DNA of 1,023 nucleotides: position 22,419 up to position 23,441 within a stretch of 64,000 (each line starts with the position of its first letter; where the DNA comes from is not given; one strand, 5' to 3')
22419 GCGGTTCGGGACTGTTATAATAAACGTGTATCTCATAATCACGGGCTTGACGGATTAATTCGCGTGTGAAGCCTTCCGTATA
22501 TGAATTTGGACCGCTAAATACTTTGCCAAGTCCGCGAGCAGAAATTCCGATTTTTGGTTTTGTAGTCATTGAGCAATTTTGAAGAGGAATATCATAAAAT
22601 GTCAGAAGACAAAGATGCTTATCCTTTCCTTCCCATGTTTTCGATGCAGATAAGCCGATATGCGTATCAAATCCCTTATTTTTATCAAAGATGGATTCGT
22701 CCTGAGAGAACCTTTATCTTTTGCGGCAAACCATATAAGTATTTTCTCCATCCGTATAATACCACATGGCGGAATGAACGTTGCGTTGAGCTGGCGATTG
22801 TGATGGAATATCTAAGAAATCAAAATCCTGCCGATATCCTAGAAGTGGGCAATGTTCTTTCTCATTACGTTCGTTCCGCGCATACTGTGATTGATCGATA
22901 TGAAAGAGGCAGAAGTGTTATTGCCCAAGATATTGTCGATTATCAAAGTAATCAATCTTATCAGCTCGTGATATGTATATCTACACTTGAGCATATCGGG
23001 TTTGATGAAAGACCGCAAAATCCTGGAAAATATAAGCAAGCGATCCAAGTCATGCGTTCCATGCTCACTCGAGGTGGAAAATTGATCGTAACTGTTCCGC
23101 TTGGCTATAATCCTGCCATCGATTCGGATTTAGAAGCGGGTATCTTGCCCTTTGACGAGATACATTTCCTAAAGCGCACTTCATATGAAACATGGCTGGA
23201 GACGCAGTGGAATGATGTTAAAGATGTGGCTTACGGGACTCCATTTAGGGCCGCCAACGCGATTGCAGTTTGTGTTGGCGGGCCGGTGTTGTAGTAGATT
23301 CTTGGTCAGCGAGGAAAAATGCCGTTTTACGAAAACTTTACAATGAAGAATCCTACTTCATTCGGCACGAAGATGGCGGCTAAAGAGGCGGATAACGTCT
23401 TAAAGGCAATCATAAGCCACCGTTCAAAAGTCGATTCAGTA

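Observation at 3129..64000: A 61-kb, nearly single-strand glycan-assembly island with two export routes, eight GT-C-like membrane enzymes, five methyltransferase domains and its own sulfation supply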

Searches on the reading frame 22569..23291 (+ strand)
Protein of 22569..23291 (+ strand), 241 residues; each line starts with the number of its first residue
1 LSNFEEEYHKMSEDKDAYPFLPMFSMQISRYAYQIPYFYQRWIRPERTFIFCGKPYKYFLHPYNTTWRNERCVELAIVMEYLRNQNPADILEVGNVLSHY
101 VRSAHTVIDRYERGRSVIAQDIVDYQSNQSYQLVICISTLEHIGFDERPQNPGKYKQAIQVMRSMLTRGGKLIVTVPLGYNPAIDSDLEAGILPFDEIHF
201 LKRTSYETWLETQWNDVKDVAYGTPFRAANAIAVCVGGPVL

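Call 5: search_protein_families(library=pfam, proteins=[window:22569-23291:+])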
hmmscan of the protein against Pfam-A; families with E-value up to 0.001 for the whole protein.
window:22569-23291:+ (241 aa): 0 families

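Call 14: search_protein_families(library=pfam, max_evalue=10, proteins=[window:22569-23291:+])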
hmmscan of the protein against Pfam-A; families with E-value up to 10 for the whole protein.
window:22569-23291:+ (241 aa): 3 families
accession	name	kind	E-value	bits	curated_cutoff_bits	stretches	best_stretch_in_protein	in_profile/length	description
PF08242.18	Methyltransf_12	-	0.066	14.4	30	1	123-172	59-98/98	Methyltransferase domain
PF19375.4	DurN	-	0.097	13.2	23.9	1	157-216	5-60/103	DurN substrate-assisted peptide maturase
PF03269.20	DUF268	-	0.16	12.2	25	1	127-181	59-115/176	Caenorhabditis protein of unknown function, DUF268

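Call 46: search_protein_families(library=pfam, max_evalue=0.1, proteins=[window:22599-23291:+])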
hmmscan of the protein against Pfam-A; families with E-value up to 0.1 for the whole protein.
window:22599-23291:+ (231 aa): 2 families
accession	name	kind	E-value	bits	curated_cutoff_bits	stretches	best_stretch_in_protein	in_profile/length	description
PF08242.18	Methyltransf_12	-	0.061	14.5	30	0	113-162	59-98/98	Methyltransferase domain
PF19375.4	DurN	-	0.086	13.4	23.9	0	147-206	5-60/103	DurN substrate-assisted peptide maturase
